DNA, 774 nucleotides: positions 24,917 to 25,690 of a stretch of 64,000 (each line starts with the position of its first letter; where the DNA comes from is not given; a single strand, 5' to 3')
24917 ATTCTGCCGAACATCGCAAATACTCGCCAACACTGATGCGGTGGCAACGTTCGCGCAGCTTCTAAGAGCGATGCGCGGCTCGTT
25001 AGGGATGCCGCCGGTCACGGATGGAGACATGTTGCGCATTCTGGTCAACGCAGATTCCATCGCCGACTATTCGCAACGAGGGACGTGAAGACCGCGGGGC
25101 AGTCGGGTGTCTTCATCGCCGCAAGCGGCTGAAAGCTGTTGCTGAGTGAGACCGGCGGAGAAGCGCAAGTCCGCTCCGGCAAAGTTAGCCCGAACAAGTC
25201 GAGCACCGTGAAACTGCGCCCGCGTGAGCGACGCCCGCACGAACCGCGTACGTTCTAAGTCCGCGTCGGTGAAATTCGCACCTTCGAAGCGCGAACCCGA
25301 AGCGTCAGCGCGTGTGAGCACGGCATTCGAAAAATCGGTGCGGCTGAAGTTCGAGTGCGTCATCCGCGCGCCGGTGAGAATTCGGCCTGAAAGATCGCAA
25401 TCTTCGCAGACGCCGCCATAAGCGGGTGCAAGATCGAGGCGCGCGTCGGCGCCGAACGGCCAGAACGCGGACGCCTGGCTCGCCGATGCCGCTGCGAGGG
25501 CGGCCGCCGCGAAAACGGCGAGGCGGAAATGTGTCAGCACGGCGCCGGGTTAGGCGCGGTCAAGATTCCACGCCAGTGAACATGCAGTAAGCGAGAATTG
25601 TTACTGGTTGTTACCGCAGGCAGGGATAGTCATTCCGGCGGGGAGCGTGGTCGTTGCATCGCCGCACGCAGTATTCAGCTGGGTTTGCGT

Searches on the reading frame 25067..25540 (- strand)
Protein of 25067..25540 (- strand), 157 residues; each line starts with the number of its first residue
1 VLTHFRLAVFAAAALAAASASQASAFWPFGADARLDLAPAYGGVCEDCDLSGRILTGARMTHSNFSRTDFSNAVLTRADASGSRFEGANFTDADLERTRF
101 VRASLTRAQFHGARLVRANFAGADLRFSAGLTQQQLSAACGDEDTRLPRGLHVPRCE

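Call 3: search_protein_families(library=pfam, proteins=[window:25067-25540:-], max_evalue=0.01)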
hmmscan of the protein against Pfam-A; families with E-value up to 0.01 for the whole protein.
window:25067-25540:- (157 aa): 3 families
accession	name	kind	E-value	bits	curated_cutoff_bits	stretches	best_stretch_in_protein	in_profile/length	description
PF00805.28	Pentapeptide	-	6e-31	106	20.2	4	55-92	3-40/40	Pentapeptide repeats (8 copies)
PF13576.12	Pentapeptide_3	-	1.2e-10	41.9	27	2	56-98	2-47/48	Pentapeptide repeats (9 copies)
PF13599.13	Pentapeptide_4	-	1.4e-08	35.1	38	1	62-125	10-73/78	Pentapeptide repeat region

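Call 4: search_protein_families(library=ncbifam, proteins=[window:25067-25540:-], max_evalue=0.01)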
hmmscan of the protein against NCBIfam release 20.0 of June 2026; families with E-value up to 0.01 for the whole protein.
window:25067-25540:- (157 aa): 18 families
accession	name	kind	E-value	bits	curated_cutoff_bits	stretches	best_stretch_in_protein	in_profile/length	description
NF011743.0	PRK15196.1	equivalog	8.3e-11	41.3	354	1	49-140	153-249/350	type III secretion system effector PipB2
NF047416.1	penta_HetL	equivalog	1.6e-10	40.8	260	1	31-137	96-204/218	heterocyst differentiation pentapeptide repeat protein HetL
NF052603.1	penta_Alr5209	equivalog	5.6e-09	36.1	125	1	47-131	22-105/113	Alr5209 family pentapeptide repeat protein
NF000349.1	mfpA_AE000516.2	equivalog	4.6e-07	29.9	360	1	44-115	93-164/183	pentapeptide repeat protein MfpA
NF011744.0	PRK15197.1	equivalog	3.2e-06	26.5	274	1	63-131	159-241/291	SPI-2 type III secretion system effector PipB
NF033086.2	penta_rpt_Qnr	equivalog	9.9e-06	25.4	240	1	55-124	12-77/211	Qnr family pentapeptide repeat protein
NF012152.0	penta_rpt_QnrC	exception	2.4e-05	24.4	500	1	48-125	11-94/221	QnrC family quinolone resistance pentapeptide repeat protein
NF000421.1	penta_rpt_QnrVC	exception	7.7e-05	22.7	460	1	40-121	84-165/218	QnrVC family quinolone resistance pentapeptide repeat protein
NF051894.1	anti_phage_HalA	equivalog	8.7e-05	21.9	250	1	45-114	58-128/338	anti-phage Hailong system effector protein HalA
NF012151.0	penta_rpt_QnrAS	exception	0.00014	22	490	1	54-127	118-191/218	QnrAS family quinolone resistance pentapeptide repeat protein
NF000056.3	penta_rpt_QnrS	exception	0.00014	21.6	460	1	38-125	82-159/218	QnrS family quinolone resistance pentapeptide repeat protein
NF000071.4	penta_rpt_QnrA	exception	0.00018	21.4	450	1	46-125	9-84/218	QnrA family quinolone resistance pentapeptide repeat protein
NF038182.1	penta_rpt_SmQnr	exception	0.00024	21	460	1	58-125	90-157/215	SmQnr family pentapeptide repeat protein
NF000420.1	penta_rpt_QnrB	exception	0.0003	20.8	460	1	48-126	89-167/214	QnrB family quinolone resistance pentapeptide repeat protein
NF033375.2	penta_rpt_QnrE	exception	0.00098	19.2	480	1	45-135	86-175/214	QnrE family quinolone resistance pentapeptide repeat protein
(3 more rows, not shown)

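Call 5: find_homologous_proteins(query=window:25067-25540:-, max_evalue=0.00001)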
Query window:25067-25540:- (157 aa): 223 proteins with E <= 0.00001 among 2341 candidates; the best 120 are listed.
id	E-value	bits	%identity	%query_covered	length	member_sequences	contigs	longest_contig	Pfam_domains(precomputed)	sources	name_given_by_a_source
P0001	1.1e-95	335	100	100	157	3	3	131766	PF13576.13,PF13599.14,PF00805.29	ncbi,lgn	-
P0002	5.8e-76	271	82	100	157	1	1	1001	PF13576.13,PF13599.14,PF00805.29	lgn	-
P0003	1.2e-73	264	80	100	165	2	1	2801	PF13576.13,PF13599.14,PF00805.29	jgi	-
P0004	3.2e-68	246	75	100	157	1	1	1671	PF13576.13,PF13599.14,PF00805.29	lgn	-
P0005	1.2e-66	241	70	99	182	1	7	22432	PF13576.13,PF13599.14,PF00805.29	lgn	-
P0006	1.4e-65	238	67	99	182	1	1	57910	PF13576.13,PF13599.14,PF00805.29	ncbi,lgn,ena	-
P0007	3.0e-65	237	69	100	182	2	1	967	PF13576.13,PF13599.14,PF00805.29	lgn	-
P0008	4.5e-64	233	74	99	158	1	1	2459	PF13576.13,PF13599.14,PF00805.29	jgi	jgi:uncharacterized protein YjbI with pentapeptide repeats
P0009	5.8e-63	229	69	100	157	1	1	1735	PF13576.13,PF13599.14,PF00805.29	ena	-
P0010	8.4e-63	229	64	99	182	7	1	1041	PF13576.13,PF13599.14,PF00805.29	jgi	jgi:hypothetical protein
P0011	1.1e-62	228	65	83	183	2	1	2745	PF13576.13,PF13599.14,PF00805.29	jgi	jgi:uncharacterized protein YjbI with pentapeptide repeats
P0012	1.1e-61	225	63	99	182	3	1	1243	PF13576.13,PF13599.14,PF00805.29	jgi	-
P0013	2.0e-61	224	66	99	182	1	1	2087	PF13576.13,PF13599.14,PF00805.29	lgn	-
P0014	3.9e-61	223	66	100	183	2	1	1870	PF13576.13,PF13599.14,PF00805.29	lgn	-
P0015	5.7e-61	223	69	100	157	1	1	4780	PF13576.13,PF13599.14,PF00805.29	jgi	jgi:uncharacterized protein YjbI with pentapeptide repeats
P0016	6.2e-61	223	64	100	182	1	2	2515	PF13576.13,PF13599.14,PF00805.29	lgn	-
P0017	6.9e-61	223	63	99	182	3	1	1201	PF13576.13,PF13599.14,PF00805.29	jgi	jgi:uncharacterized protein YjbI with pentapeptide repeats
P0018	8.3e-61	222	73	99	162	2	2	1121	PF13576.13,PF13599.14,PF00805.29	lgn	-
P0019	1.3e-60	222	65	100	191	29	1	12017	PF13576.13,PF13599.14,PF00805.29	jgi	-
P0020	1.8e-60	221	64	100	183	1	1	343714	PF13576.13,PF13599.14,PF00805.29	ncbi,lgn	ncbi:MAG: pentapeptide repeat-containing protein [Hyphomonadaceae bacterium]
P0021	2.5e-60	221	69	83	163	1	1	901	PF13576.13,PF13599.14,PF00805.29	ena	-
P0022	3.6e-60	220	62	100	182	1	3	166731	PF13576.13,PF13599.14,PF00805.29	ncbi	ncbi:MAG: pentapeptide repeat-containing protein [Hyphomonadaceae bacterium]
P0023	3.7e-60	220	64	100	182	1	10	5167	PF13576.13,PF13599.14,PF00805.29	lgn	-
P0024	5.9e-60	219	61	84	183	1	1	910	PF13576.13,PF13599.14,PF00805.29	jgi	-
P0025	6.7e-60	219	63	100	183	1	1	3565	PF13576.13,PF13599.14,PF00805.29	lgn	-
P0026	8.5e-60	219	63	100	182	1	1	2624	PF13576.13,PF13599.14,PF00805.29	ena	-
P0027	2.5e-59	217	64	99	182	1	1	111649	PF13576.13,PF13599.14,PF00805.29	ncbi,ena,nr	ncbi:MAG: pentapeptide repeat-containing protein [Hyphomonadaceae bacterium]|nr:pentapeptide repeat-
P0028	4.9e-59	217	64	99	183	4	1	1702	PF13576.13,PF13599.14,PF00805.29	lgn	-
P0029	5.8e-59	216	60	83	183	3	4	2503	PF13576.13,PF13599.14,PF00805.29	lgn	-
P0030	8.4e-59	216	63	100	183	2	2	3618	PF13576.13,PF13599.14,PF00805.29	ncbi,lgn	-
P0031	2.9e-58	214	62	100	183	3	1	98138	PF13576.13,PF13599.14,PF00805.29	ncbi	ncbi:MAG: pentapeptide repeat-containing protein [Hyphomonadaceae bacterium]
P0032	3.2e-58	214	61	100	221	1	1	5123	PF13576.13,PF13599.14,PF00805.29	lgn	-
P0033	5.9e-58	213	65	99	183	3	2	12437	PF13576.13,PF13599.14,PF00805.29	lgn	-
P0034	1.2e-57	212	52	99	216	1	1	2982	PF13576.13,PF13599.14,PF00805.29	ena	-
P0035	1.3e-57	212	60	99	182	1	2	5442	PF13576.13,PF13599.14,PF00805.29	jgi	jgi:uncharacterized protein YjbI with pentapeptide repeats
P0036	3.7e-57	210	60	100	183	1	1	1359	PF13576.13,PF13599.14,PF00805.29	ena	-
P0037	8.4e-57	209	51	99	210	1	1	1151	PF13576.13,PF13599.14,PF00805.29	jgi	jgi:uncharacterized protein YjbI with pentapeptide repeats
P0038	1.0e-56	209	62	100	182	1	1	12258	PF13576.13,PF13599.14,PF00805.29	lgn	-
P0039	1.3e-56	209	60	84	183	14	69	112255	PF13576.13,PF13599.14,PF00805.29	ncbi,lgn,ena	-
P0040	8.9e-56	206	61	99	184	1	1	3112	PF13576.13,PF13599.14,PF00805.29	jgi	jgi:uncharacterized protein YjbI with pentapeptide repeats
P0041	1.4e-55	205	61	99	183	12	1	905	PF13576.13,PF13599.14,PF00805.29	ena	-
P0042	6.4e-55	203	61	99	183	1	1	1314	PF13576.13,PF13599.14,PF00805.29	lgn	-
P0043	9.3e-55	203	60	100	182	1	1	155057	PF13576.13,PF13599.14,PF00805.29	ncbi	ncbi:MAG: pentapeptide repeat-containing protein [Hyphomonadaceae bacterium]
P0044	1.0e-54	203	60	100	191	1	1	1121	PF13576.13,PF13599.14,PF00805.29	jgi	jgi:uncharacterized protein YjbI with pentapeptide repeats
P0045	1.4e-54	202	61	87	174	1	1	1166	PF13576.13,PF13599.14,PF00805.29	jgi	jgi:uncharacterized protein YjbI with pentapeptide repeats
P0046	1.6e-54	202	61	96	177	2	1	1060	PF13576.13,PF13599.14,PF00805.29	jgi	jgi:uncharacterized protein YjbI with pentapeptide repeats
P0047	2.2e-54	201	64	100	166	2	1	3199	PF13576.13,PF13599.14,PF00805.29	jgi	jgi:uncharacterized protein YjbI with pentapeptide repeats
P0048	2.7e-54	201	61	99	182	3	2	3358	PF13576.13,PF13599.14,PF00805.29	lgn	-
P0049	3.9e-54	201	58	87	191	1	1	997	PF13576.13,PF13599.14,PF00805.29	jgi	-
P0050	4.1e-54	201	57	100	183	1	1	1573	PF13576.13,PF13599.14,PF00805.29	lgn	-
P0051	6.5e-54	200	63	99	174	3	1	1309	PF13576.13,PF13599.14,PF00805.29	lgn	-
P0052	1.4e-53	199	57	99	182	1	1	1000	PF13576.13,PF13599.14,PF00805.29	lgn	-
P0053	4.0e-53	197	57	100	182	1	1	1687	PF13576.13,PF13599.14,PF00805.29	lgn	-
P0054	1.2e-52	196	50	99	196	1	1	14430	PF13576.13,PF13599.14,PF00805.29,PF25296.2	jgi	jgi:uncharacterized protein YjbI with pentapeptide repeats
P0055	2.6e-52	195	56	99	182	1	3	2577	PF13576.13,PF13599.14,PF00805.29,PF25296.2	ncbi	-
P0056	2.9e-52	195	59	99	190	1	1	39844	PF13576.13,PF13599.14,PF00805.29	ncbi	ncbi:MAG: pentapeptide repeat-containing protein [Caulobacteraceae bacterium]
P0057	3.1e-52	194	57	100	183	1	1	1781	PF13576.13,PF13599.14,PF00805.29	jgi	jgi:uncharacterized protein YjbI with pentapeptide repeats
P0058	3.6e-52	194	62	89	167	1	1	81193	PF13576.13,PF13599.14,PF00805.29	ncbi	-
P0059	7.2e-52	193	58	99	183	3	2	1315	PF13576.13,PF13599.14,PF00805.29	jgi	jgi:uncharacterized protein YjbI with pentapeptide repeats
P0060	8.3e-52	193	62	88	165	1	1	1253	PF13576.13,PF13599.14,PF00805.29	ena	-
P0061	1.6e-51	192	61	100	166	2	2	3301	PF13576.13,PF13599.14,PF00805.29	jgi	jgi:uncharacterized protein YjbI with pentapeptide repeats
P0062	2.6e-51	191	54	99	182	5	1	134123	PF13576.13,PF13599.14,PF00805.29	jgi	-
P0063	2.6e-51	191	57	99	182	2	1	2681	PF13576.13,PF13599.14,PF00805.29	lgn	-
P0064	4.0e-51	191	58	100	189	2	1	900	PF13576.13,PF13599.14,PF00805.29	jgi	jgi:uncharacterized protein YjbI with pentapeptide repeats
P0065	6.3e-51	190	56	99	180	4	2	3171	PF13576.13,PF13599.14,PF00805.29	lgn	-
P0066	7.0e-51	190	59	99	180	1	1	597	PF13576.13,PF13599.14,PF00805.29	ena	-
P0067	7.3e-51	190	63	100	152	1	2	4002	PF13576.13,PF13599.14,PF00805.29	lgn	-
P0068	1.9e-50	189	57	100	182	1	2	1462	PF13576.13,PF13599.14,PF00805.29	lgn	-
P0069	1.9e-50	189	63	100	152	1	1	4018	PF13576.13,PF13599.14,PF00805.29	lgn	-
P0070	3.2e-50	188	59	99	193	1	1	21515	PF13576.13,PF13599.14,PF00805.29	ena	-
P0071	4.4e-50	187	62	100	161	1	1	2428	PF13576.13,PF13599.14,PF00805.29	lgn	-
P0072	9.2e-50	186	58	87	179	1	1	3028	PF13576.13,PF13599.14,PF00805.29,PF25296.2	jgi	jgi:uncharacterized protein YjbI with pentapeptide repeats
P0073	1.8e-49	186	53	100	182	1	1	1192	PF13576.13,PF13599.14,PF00805.29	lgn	-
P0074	2.0e-49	185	55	100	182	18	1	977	PF13576.13,PF13599.14,PF00805.29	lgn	-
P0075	2.1e-49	185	55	99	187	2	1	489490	PF13576.13,PF13599.14,PF00805.29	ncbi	-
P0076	2.2e-49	185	53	100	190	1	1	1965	PF13576.13,PF13599.14,PF00805.29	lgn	-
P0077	2.7e-49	185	55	99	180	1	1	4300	PF13576.13,PF13599.14,PF00805.29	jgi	jgi:uncharacterized protein YjbI with pentapeptide repeats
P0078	2.8e-49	185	54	100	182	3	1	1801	PF13576.13,PF13599.14,PF00805.29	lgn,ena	-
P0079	3.2e-49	185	55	100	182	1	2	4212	PF13576.13,PF13599.14,PF00805.29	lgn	-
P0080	3.8e-49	184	52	100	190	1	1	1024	PF13576.13,PF13599.14,PF00805.29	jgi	jgi:uncharacterized protein YjbI with pentapeptide repeats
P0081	4.1e-49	184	56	100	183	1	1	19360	PF13576.13,PF13599.14,PF00805.29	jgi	jgi:uncharacterized protein YjbI with pentapeptide repeats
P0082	4.3e-49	184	53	100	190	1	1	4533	PF13576.13,PF13599.14,PF00805.29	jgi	jgi:uncharacterized protein YjbI with pentapeptide repeats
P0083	4.5e-49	184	52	100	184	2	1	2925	PF13576.13,PF13599.14,PF00805.29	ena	-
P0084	5.2e-49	184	56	100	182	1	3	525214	PF13576.13,PF13599.14,PF00805.29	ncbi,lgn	-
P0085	5.5e-49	184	62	100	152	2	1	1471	PF13576.13,PF13599.14,PF00805.29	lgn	-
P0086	7.7e-49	183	62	100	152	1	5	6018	PF13576.13,PF13599.14,PF00805.29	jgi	jgi:uncharacterized protein YjbI with pentapeptide repeats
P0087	8.5e-49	183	60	100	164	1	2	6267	PF13576.13,PF13599.14,PF00805.29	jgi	jgi:hypothetical protein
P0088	9.5e-49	183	53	100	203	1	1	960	PF13576.13,PF13599.14,PF00805.29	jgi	jgi:hypothetical protein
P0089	1.1e-48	183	54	100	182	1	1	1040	PF13576.13,PF13599.14,PF00805.29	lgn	-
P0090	1.2e-48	183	52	100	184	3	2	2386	PF13576.13,PF13599.14,PF00805.29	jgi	jgi:uncharacterized protein YjbI with pentapeptide repeats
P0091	1.8e-48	182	53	100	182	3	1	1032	PF13576.13,PF13599.14,PF00805.29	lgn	-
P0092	1.8e-48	182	61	99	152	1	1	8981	PF13576.13,PF13599.14,PF00805.29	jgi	jgi:uncharacterized protein YjbI with pentapeptide repeats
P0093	2.0e-48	182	57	99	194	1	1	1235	PF13576.13,PF13599.14,PF00805.29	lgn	-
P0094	2.4e-48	182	55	100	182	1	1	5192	PF13576.13,PF13599.14,PF00805.29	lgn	-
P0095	3.2e-48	181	55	100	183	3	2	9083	PF13576.13,PF13599.14,PF00805.29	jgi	-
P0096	3.6e-48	181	56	100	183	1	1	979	PF13576.13,PF13599.14,PF00805.29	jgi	jgi:uncharacterized protein YjbI with pentapeptide repeats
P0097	4.2e-48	181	61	100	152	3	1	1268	PF13576.13,PF13599.14,PF00805.29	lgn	-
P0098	4.3e-48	181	52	99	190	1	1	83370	PF13576.13,PF13599.14,PF00805.29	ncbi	ncbi:MAG: pentapeptide repeat-containing protein [Hyphomonadaceae bacterium]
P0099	4.7e-48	181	55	99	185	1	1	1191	PF13576.13,PF13599.14,PF00805.29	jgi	-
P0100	4.7e-48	181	55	100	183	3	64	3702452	PF13576.13,PF13599.14,PF00805.29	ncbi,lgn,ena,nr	ncbi:MAG: pentapeptide repeat-containing protein [Hyphomonadaceae bacterium]|nr:pentapeptide repeat-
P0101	5.6e-48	181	60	100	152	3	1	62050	PF13576.13,PF13599.14,PF00805.29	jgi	jgi:uncharacterized protein YjbI with pentapeptide repeats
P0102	8.0e-48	180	56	99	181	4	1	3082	PF13576.13,PF13599.14,PF00805.29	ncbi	-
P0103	9.1e-48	180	54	99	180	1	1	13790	PF13576.13,PF13599.14,PF00805.29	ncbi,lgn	-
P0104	1.1e-47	180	51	100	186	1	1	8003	PF13576.13,PF13599.14,PF00805.29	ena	-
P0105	2.0e-47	179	60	99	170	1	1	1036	PF13576.13,PF13599.14,PF00805.29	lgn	-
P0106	5.3e-47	177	54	99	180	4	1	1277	PF13576.13,PF13599.14,PF00805.29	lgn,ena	-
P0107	6.6e-47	177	55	100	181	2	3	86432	PF13576.13,PF13599.14,PF00805.29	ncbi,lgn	-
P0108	9.3e-47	177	56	99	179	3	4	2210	PF13576.13,PF13599.14,PF00805.29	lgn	-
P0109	9.8e-47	177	53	99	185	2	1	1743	PF13576.13,PF13599.14,PF00805.29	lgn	-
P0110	1.3e-46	176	52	100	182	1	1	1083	PF13576.13,PF13599.14,PF00805.29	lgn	-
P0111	1.6e-46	176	60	100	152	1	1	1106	PF13576.13,PF13599.14,PF00805.29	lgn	-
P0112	2.0e-46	176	51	100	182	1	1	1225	PF13576.13,PF13599.14,PF00805.29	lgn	-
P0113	2.1e-46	176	62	99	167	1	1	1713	PF13576.13,PF13599.14,PF00805.29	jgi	jgi:uncharacterized protein YjbI with pentapeptide repeats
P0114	2.3e-46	175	53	83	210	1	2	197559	PF13576.13,PF13599.14,PF00805.29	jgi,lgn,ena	-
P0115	2.5e-46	175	54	100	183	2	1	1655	PF13576.13,PF13599.14,PF00805.29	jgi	-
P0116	2.8e-46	175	59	100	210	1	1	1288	PF13576.13,PF13599.14,PF00805.29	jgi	jgi:hypothetical protein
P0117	4.8e-46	174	58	99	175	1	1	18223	PF13576.13,PF13599.14,PF00805.29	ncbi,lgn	-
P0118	5.2e-46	174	54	100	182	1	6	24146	PF13576.13,PF13599.14,PF00805.29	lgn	-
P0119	5.3e-46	174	56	99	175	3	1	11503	PF13576.13,PF13599.14,PF00805.29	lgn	-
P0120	7.3e-46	174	59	100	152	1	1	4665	PF13576.13,PF13599.14,PF00805.29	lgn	-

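Call 9: find_related_loci(query=A1, collection=genome_contigs, flank=10000)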
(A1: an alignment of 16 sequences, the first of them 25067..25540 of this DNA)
Query A1 (157 aa) in genome_contigs; peptide patterns used: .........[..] (x = any residue, [..] = any of these).
51 stretches matched a pattern; 48 encode a relative of the query (tblastn E <= 1e-3); 48 distinct loci.
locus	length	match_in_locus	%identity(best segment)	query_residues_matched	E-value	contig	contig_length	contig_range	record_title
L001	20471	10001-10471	79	1-157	2e-73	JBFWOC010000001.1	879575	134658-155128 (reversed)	MAG: Hyphomonadaceae bacterium isolate CA_2019_TPBF_127 NODE_45_length_879575_cov_20.825688_TPBF, whole genome shotgun s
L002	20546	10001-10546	62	1-157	1e-63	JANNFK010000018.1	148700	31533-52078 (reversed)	MAG: Caulobacteraceae bacterium isolate OTE_75_metabat_309 OTE_75_k141_4158428, whole genome shotgun sequence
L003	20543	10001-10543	62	1-156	1e-61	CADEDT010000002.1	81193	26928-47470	MAG: uncultured Caulobacteraceae bacterium isolate Caulobacteraceae sp. RBC028 genome assembly, contig: MAG028_2, whole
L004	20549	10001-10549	62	1-157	9e-61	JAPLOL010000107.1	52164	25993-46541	MAG: Alphaproteobacteria bacterium isolate LacPavin_0920_WC90_MAG_62_13 LacPavin_0920_WC90_scaffold_467304, whole genome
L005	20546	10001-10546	62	1-157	3e-57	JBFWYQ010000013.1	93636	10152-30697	MAG: Hyphomonadaceae bacterium isolate CA_2019_TPBS_168 NODE_1934_length_93636_cov_12.741479_TPBS, whole genome shotgun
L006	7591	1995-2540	63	1-157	5e-56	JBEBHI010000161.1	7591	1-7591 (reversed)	MAG: Terricaulis sp. isolate ATF_18 NODE_5984_length_7591_cov_8.847437, whole genome shotgun sequence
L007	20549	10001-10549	61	1-157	3e-56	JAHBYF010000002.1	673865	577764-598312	MAG: Hyphomonadaceae bacterium isolate ACE_PRO17 PRO17_2, whole genome shotgun sequence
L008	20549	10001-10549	63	1-157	5e-56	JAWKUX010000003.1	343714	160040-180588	MAG: Hyphomonadaceae bacterium isolate ABC1.156 ABC1.156.fa-3, whole genome shotgun sequence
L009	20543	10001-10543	64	1-156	2e-55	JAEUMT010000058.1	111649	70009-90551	MAG: Hyphomonadaceae bacterium isolate new MAG-154 k141_884739, whole genome shotgun sequence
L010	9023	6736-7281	65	1-156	6e-55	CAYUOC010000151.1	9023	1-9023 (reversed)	MAG TPA_asm: uncultured Terricaulis sp. isolate SRP329715_co2_178 genome assembly, contig: NODE_13655_length_9023_cov_13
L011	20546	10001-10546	65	1-156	4e-55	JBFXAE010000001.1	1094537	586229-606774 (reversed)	MAG: Hyphomonadaceae bacterium isolate CA_2019_TPBS_203 NODE_17_length_1094537_cov_16.961222_TPBS, whole genome shotgun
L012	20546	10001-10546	60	1-156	7e-55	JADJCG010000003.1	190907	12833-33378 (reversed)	MAG: Caulobacteraceae bacterium isolate Aved_18-Q3-R54-62_BATAC.292 tig00018317-10-1919800, whole genome shotgun sequenc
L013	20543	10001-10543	55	1-156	3e-54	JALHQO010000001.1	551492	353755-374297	MAG: Hyphomonadaceae bacterium isolate bin.91 c_000000000047, whole genome shotgun sequence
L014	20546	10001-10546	63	1-156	4e-54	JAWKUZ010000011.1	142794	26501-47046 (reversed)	MAG: Hyphomonadaceae bacterium isolate ABC2.77 ABC2.77.fa-11, whole genome shotgun sequence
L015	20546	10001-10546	60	1-157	5e-54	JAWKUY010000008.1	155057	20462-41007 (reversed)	MAG: Hyphomonadaceae bacterium isolate ABC2.69 ABC2.69.fa-8, whole genome shotgun sequence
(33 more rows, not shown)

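Call 33: predict_structure(alignment_id=A3)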
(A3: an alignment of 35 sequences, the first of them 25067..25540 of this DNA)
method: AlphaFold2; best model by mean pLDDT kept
length: 157 residues; sequences in the alignment: 35
mean_pLDDT: 85.3   pTM: 0.72
mean pLDDT of the five models: 85.3, 84.6, 83.7, 83.6, 83.2
residues with pLDDT >= 90: 113; 70-90: 5; 50-70: 21; < 50: 18
segments of 3 or more residues with pLDDT < 50: 19-36
pLDDT, mean of each block of 10 residues (from residue 1): 55 53 45 51 91 96 98 98 98 99 98 98 98 98 98 96
secondary structure, 60 per line:
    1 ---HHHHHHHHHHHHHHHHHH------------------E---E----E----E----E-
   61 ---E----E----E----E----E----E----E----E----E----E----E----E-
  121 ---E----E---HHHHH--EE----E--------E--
elements in order: H4-21 H133-137

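Call 67: find_encoding_contigs(protein=P0001, flank=10000, max_places=3)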
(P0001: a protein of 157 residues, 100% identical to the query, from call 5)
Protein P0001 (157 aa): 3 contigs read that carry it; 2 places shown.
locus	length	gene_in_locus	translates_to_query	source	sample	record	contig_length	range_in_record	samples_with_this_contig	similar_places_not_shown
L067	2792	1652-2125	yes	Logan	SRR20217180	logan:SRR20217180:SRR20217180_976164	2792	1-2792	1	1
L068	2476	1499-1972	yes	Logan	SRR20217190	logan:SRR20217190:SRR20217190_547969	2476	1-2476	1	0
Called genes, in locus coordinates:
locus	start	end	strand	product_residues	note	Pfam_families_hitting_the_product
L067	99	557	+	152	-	PF21112:CsgH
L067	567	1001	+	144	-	PF07012:Curlin_rpt (weak)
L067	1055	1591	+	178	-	PF13576:Pentapeptide_3 (faint), PF13599:Pentapeptide_4 (faint), PF00805:Pentapeptide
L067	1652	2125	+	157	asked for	PF00805:Pentapeptide, PF13576:Pentapeptide_3 (weak), PF00805:Pentapeptide, PF13599:Pentapeptide_4, PF00805:Pentapeptide, PF13576:Pentapeptide_3 (weak), PF00805:Pentapeptide (weak)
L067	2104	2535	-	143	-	-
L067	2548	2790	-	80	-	?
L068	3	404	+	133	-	?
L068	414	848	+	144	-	PF07012:Curlin_rpt (weak)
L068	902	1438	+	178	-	PF13576:Pentapeptide_3 (faint), PF13599:Pentapeptide_4 (faint), PF00805:Pentapeptide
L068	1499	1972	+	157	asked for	PF00805:Pentapeptide, PF13576:Pentapeptide_3 (weak), PF00805:Pentapeptide, PF13599:Pentapeptide_4, PF00805:Pentapeptide, PF13576:Pentapeptide_3 (weak), PF00805:Pentapeptide (weak)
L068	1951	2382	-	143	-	-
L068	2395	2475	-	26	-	?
